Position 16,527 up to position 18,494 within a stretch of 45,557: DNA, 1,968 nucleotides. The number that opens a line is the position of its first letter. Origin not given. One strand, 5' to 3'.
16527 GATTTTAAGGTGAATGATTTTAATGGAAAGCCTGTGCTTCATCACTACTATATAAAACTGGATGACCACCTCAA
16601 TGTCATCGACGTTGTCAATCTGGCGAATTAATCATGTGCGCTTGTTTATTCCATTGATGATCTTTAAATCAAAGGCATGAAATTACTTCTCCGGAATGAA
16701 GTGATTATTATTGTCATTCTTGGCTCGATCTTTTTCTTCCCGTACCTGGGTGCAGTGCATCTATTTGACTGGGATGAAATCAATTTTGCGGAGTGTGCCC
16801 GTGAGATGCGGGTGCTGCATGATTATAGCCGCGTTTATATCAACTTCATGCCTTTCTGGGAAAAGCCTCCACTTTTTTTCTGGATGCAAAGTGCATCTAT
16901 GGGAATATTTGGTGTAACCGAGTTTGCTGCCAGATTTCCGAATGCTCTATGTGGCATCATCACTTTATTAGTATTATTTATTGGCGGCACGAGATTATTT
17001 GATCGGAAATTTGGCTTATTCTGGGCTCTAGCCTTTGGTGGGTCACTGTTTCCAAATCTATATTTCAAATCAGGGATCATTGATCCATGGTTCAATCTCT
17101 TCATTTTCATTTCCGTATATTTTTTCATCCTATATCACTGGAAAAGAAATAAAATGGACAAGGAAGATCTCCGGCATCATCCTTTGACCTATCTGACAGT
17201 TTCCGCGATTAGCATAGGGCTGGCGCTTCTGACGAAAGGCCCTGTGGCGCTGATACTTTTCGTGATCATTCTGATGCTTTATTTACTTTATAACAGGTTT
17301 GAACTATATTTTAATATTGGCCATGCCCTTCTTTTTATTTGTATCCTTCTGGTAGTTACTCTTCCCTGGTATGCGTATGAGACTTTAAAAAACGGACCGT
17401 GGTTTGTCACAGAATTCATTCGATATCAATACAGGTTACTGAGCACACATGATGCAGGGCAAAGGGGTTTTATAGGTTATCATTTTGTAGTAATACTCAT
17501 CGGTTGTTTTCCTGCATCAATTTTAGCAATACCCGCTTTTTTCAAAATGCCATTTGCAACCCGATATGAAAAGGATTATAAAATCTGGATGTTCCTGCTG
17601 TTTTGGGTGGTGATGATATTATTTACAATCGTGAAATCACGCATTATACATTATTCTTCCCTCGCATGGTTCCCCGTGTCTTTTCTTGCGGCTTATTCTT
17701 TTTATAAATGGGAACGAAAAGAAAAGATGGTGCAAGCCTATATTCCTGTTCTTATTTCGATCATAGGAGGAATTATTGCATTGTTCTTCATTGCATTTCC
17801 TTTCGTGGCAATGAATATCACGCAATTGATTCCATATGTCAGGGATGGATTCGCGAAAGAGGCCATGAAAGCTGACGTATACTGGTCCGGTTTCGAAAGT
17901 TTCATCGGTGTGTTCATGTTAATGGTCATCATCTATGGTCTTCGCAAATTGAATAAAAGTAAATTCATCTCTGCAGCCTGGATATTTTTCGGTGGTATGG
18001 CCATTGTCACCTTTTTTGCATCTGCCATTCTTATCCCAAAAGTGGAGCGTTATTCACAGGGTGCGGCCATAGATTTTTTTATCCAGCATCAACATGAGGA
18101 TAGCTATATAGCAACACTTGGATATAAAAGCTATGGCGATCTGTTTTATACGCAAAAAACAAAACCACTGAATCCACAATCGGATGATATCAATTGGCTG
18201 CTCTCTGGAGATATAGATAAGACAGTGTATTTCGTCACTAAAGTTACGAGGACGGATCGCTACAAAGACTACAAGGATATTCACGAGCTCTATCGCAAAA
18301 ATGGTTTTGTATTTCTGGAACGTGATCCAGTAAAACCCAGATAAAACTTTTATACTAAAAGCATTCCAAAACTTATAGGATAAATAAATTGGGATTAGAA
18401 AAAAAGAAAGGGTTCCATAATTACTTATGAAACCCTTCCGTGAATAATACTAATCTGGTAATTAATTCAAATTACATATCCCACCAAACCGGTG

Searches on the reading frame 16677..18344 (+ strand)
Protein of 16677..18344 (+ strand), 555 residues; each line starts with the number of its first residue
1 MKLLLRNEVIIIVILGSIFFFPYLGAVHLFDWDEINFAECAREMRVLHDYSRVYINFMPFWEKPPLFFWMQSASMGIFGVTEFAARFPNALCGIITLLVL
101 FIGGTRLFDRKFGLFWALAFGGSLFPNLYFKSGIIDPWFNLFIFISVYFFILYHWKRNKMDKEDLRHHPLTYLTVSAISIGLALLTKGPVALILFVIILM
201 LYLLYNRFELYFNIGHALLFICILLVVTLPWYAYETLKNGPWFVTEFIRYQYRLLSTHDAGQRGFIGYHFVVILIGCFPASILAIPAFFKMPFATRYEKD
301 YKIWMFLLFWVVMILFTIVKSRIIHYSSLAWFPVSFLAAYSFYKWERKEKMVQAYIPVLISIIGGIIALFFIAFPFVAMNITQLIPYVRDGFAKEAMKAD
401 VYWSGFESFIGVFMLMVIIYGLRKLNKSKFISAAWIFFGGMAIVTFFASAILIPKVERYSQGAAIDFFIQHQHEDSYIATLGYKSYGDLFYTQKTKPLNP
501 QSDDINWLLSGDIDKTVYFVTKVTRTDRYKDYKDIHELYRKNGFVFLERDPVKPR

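Call 9: search_protein_families(library=pfam, proteins=[window:16677-18344:+], max_evalue=0.001)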
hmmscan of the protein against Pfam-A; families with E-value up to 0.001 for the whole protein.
window:16677-18344:+ (555 aa): 1 family
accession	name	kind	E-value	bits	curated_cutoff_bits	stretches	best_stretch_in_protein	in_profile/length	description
PF13231.12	PMT_2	-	5e-15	56.5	26.1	1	63-231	2-157/160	Dolichyl-phosphate-mannose-protein mannosyltransferase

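Call 59: search_solved_structures(query=window:16677-18344:+, max_evalue=0.01, show_alignments=2)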
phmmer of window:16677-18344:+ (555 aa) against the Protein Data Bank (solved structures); distinct sequences matched with E-value up to 0.01: 1.
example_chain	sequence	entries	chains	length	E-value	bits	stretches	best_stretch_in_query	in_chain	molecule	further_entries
5ezm_A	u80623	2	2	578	1.2e-15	60.6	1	9-323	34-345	4-amino-4-deoxy-L-arabinose transferase or related glycosyltransferases of PMT family | 4-amino-4-deoxy-L-arabinose (L-Ara4N) transferase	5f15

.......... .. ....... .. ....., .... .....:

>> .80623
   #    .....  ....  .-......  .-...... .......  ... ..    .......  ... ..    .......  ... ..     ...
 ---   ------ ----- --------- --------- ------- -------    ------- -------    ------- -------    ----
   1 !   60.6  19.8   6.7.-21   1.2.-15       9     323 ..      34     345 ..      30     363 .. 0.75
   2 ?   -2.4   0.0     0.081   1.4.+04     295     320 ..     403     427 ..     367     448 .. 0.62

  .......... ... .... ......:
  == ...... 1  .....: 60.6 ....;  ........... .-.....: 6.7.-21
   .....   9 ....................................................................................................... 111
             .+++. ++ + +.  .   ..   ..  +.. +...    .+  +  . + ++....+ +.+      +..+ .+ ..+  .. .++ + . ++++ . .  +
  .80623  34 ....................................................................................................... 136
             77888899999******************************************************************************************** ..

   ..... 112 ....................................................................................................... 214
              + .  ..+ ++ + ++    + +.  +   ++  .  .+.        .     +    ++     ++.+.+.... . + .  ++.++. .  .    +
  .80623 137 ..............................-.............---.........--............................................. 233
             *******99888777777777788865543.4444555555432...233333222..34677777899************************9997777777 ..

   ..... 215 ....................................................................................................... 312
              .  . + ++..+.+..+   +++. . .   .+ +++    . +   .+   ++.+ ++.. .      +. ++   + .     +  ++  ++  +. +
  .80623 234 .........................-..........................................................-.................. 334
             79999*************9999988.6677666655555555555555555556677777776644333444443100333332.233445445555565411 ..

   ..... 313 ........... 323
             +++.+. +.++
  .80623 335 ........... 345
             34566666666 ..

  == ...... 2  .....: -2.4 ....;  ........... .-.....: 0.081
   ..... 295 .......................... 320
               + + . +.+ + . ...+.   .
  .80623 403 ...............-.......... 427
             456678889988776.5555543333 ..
